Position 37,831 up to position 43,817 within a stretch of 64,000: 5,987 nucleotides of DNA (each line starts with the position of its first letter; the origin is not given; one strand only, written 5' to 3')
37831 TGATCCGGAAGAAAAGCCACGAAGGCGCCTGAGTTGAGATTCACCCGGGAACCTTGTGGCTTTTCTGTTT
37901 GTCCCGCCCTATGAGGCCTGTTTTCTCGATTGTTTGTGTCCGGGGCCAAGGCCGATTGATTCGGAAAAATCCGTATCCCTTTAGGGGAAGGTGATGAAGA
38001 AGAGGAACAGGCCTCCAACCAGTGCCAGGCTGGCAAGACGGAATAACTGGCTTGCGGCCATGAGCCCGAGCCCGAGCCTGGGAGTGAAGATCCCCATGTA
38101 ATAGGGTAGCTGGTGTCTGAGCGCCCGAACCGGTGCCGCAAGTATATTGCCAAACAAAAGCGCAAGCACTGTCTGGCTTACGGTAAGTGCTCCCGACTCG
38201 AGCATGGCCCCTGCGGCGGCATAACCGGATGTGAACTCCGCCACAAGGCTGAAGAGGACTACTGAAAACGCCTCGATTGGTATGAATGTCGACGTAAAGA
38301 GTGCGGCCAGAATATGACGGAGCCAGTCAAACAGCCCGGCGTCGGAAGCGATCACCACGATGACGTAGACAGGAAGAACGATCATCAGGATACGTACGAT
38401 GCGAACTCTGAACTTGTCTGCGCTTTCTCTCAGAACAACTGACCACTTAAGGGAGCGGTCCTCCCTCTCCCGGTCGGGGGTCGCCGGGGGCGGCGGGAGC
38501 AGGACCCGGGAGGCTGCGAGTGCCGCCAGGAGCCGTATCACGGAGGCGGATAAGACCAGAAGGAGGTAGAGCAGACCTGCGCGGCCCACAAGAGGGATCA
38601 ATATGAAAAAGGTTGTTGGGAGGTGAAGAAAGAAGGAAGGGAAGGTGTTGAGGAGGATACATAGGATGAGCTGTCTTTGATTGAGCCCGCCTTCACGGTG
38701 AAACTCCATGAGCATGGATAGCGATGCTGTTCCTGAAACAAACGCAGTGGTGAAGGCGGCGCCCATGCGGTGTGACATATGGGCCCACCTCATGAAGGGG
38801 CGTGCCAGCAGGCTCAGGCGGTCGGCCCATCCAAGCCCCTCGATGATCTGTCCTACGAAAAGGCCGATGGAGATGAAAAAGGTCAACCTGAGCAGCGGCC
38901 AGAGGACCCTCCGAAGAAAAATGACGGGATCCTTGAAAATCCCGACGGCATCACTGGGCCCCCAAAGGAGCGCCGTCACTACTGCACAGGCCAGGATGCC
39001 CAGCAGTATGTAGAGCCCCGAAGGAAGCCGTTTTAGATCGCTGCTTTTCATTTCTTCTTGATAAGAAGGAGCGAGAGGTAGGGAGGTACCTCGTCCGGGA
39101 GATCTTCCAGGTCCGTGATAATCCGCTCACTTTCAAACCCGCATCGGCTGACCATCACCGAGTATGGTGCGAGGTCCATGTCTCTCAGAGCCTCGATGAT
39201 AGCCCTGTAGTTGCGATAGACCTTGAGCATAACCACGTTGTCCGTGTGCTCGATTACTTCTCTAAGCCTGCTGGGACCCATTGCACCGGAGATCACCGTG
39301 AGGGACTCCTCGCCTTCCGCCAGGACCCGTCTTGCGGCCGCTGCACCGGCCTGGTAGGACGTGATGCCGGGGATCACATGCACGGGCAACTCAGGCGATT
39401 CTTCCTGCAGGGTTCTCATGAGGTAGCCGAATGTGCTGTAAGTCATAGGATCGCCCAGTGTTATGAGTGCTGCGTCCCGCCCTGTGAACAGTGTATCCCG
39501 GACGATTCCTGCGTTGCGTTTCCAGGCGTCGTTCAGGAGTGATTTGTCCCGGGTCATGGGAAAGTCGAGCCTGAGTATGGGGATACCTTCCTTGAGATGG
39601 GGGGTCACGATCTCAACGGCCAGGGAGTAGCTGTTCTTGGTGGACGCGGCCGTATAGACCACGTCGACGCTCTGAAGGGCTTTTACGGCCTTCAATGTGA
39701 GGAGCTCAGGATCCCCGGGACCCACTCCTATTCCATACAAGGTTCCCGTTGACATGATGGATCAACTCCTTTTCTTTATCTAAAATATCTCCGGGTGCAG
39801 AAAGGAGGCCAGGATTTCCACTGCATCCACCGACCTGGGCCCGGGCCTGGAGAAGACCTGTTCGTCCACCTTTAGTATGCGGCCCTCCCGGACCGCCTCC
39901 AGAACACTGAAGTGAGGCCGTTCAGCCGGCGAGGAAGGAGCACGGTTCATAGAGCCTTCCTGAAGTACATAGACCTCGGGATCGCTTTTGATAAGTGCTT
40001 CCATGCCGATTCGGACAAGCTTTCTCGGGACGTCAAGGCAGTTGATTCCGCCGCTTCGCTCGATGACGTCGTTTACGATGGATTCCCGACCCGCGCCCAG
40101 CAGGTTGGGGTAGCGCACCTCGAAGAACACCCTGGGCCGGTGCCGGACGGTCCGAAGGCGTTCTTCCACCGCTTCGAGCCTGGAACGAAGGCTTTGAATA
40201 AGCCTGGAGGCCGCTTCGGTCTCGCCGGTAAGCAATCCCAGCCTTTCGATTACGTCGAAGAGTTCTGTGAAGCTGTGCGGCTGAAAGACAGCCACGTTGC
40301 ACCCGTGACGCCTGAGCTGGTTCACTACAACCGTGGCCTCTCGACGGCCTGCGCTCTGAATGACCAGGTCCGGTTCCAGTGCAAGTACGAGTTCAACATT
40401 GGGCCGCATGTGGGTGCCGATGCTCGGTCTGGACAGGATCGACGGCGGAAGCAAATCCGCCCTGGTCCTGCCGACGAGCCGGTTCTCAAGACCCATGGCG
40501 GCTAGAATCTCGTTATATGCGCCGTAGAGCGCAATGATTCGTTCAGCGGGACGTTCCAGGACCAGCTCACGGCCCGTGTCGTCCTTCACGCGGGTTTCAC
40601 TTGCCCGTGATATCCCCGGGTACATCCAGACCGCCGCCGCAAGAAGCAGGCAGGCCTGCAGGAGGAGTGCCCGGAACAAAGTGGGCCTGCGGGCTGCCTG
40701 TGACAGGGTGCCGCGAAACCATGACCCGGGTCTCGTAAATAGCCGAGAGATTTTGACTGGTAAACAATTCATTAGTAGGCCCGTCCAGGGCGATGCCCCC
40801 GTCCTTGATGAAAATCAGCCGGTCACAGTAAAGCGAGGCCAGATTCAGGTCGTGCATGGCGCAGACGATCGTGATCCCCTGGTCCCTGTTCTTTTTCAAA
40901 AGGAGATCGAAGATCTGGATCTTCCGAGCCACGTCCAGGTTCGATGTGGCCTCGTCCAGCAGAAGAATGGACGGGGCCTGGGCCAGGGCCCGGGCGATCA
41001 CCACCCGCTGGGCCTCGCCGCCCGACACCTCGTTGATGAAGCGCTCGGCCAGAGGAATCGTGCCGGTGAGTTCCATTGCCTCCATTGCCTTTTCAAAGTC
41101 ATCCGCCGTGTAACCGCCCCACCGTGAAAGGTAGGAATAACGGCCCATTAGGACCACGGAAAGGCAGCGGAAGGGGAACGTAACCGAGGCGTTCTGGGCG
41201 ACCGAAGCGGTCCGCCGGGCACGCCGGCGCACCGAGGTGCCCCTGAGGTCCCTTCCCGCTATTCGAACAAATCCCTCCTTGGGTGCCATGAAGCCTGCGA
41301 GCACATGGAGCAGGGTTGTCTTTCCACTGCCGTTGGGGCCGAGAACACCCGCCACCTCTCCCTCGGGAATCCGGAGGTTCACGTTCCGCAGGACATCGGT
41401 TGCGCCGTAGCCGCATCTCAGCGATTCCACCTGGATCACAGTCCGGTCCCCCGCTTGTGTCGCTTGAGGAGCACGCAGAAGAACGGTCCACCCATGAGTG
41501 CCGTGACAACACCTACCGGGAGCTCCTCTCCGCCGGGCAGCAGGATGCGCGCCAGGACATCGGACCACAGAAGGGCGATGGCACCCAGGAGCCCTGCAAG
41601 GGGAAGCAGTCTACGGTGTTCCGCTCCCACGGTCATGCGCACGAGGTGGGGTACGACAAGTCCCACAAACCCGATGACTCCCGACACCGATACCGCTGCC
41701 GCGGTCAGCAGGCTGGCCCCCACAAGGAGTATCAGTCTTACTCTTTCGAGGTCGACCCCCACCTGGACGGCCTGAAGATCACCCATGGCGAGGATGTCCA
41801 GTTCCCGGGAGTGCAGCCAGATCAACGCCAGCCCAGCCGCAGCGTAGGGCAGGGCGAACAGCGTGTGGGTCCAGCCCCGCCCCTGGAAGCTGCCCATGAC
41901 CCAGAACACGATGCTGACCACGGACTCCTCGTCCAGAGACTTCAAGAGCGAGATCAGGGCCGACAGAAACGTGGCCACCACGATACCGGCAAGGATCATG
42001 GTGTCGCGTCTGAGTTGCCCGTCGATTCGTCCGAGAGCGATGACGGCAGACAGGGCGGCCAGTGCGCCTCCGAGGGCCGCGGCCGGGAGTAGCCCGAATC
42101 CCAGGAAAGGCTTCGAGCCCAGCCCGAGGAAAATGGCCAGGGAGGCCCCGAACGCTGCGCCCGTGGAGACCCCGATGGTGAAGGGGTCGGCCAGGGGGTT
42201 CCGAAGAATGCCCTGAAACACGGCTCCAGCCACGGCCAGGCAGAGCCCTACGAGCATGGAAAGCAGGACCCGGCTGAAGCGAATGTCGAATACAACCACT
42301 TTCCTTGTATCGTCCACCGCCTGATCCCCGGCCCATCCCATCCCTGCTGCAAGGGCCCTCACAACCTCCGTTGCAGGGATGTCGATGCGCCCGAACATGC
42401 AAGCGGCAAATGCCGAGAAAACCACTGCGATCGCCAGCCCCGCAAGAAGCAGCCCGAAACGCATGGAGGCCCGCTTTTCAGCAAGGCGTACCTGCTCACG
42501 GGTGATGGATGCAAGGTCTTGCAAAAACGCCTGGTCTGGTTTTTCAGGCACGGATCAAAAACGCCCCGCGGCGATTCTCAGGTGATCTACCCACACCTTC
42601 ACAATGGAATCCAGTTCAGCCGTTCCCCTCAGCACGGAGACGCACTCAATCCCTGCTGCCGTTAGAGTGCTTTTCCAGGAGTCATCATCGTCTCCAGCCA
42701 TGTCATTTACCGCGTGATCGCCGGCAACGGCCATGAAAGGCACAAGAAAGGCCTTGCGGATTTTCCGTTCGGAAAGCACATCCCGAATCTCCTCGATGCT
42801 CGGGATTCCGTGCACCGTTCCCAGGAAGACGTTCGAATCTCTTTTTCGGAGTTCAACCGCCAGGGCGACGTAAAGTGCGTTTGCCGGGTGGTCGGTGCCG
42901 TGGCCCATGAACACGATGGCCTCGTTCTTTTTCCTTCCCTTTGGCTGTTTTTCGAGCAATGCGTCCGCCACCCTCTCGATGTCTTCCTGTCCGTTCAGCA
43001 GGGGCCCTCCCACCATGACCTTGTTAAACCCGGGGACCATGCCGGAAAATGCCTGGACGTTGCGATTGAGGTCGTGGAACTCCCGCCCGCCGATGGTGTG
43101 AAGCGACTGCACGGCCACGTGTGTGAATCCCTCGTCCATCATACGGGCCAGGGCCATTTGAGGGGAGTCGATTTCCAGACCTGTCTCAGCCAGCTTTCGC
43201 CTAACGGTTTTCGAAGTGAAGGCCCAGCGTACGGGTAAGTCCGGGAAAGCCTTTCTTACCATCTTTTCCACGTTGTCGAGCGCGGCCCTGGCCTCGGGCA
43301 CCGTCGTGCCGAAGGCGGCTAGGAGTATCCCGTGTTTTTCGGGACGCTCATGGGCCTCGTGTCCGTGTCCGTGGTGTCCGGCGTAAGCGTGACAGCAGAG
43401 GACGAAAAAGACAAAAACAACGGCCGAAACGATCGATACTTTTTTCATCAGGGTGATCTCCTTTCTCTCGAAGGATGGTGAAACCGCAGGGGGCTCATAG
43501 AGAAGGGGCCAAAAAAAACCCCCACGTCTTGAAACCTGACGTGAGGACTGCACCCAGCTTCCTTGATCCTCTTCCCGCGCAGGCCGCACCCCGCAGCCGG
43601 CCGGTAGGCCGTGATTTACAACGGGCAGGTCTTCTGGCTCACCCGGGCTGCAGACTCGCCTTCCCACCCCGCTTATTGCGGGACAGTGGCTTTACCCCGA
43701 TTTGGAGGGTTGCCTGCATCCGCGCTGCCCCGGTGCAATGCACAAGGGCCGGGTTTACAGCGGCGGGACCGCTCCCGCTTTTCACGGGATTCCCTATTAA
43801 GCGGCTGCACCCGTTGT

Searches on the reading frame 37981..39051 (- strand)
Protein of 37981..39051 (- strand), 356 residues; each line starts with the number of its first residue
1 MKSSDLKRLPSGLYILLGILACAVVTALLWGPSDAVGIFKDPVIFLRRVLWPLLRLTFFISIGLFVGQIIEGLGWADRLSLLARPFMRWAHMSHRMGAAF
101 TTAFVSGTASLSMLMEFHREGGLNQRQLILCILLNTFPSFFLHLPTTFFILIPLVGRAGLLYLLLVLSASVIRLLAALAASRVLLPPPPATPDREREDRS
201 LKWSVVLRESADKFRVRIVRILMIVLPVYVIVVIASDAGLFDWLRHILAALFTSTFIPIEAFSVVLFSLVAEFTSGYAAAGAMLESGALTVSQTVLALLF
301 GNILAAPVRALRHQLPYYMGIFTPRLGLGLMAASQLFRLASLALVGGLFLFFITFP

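Call 55: search_protein_families(library=pfam, proteins=[window:37981-39051:-], max_evalue=0.00001)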
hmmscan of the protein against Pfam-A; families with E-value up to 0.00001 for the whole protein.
window:37981-39051:- (356 aa): 1 family
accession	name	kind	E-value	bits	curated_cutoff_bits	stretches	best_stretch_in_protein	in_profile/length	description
PF07670.19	Gate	-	1.9e-11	44.8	29.6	1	54-148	2-98/104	Nucleoside recognition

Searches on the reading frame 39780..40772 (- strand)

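Call 55: search_protein_families(library=pfam, proteins=[window:39780-40772:-], max_evalue=0.00001)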
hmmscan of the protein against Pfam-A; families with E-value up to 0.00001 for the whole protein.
window:39780-40772:- (330 aa): 1 family
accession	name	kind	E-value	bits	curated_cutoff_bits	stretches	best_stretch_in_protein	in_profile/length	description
PF01497.23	Peripla_BP_2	-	1.5e-24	87.2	27.5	1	79-305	1-234/235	Periplasmic binding protein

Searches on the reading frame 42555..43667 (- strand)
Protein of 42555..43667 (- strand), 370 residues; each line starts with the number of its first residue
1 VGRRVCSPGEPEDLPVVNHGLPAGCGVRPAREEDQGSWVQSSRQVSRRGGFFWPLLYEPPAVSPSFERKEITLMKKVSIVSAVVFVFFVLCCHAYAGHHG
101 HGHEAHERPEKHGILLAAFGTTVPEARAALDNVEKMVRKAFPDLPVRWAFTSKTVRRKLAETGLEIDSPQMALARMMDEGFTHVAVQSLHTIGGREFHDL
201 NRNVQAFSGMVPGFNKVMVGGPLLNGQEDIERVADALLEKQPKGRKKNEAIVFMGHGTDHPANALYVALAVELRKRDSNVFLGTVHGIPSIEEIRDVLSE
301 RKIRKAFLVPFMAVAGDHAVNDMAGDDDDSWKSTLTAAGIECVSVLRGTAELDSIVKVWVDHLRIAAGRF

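Call 55: search_protein_families(library=pfam, proteins=[window:42555-43667:-], max_evalue=0.00001)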
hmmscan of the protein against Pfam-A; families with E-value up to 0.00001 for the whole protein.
window:42555-43667:- (370 aa): 1 family
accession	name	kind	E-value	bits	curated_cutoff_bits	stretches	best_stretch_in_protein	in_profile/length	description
PF06180.16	CbiK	-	1e-71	241.8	26.2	1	113-365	2-259/262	Cobalt chelatase (CbiK)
